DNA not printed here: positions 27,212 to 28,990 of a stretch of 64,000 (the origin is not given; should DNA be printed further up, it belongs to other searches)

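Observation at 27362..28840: Integron integrase with ~100-170 aa N-terminal extension resembling a second SAM-like domain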

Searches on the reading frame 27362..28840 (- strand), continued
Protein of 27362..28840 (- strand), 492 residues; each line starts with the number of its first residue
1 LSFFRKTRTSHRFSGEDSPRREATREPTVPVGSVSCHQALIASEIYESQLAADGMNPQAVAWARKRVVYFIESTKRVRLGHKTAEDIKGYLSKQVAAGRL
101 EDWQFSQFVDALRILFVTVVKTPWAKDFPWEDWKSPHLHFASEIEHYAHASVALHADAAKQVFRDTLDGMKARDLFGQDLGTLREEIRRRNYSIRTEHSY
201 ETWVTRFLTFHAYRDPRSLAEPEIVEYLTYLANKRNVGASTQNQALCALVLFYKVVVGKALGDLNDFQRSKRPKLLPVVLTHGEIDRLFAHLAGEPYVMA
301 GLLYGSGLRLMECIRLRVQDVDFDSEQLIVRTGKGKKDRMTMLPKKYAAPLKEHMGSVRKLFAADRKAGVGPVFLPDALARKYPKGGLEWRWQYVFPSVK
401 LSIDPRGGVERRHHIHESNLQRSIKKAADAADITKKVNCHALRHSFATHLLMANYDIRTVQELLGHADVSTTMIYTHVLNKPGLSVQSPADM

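Call 72: search_solved_structures(query=window:27365-28723:-, max_evalue=1e-10, show_alignments=1)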
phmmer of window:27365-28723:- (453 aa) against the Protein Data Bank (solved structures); distinct sequences matched with E-value up to 1e-10: 5.
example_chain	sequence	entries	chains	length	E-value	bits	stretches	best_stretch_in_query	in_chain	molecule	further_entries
2a3v_A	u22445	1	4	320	5.8e-82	279.1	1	139-451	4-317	site-specific recombinase IntI4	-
5hxy_A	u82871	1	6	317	1e-29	106.9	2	151-312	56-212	Tyrosine recombinase XerA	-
4a8e_A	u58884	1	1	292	2.5e-26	95.8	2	182-318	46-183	PROBABLE TYROSINE RECOMBINASE XERC-LIKE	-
1a0p_A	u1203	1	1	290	2.8e-17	66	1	371-441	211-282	SITE-SPECIFIC RECOMBINASE XERD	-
5dcf_A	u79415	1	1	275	9.7e-16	60.9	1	371-441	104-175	Tyrosine recombinase XerD,DNA translocase FtsK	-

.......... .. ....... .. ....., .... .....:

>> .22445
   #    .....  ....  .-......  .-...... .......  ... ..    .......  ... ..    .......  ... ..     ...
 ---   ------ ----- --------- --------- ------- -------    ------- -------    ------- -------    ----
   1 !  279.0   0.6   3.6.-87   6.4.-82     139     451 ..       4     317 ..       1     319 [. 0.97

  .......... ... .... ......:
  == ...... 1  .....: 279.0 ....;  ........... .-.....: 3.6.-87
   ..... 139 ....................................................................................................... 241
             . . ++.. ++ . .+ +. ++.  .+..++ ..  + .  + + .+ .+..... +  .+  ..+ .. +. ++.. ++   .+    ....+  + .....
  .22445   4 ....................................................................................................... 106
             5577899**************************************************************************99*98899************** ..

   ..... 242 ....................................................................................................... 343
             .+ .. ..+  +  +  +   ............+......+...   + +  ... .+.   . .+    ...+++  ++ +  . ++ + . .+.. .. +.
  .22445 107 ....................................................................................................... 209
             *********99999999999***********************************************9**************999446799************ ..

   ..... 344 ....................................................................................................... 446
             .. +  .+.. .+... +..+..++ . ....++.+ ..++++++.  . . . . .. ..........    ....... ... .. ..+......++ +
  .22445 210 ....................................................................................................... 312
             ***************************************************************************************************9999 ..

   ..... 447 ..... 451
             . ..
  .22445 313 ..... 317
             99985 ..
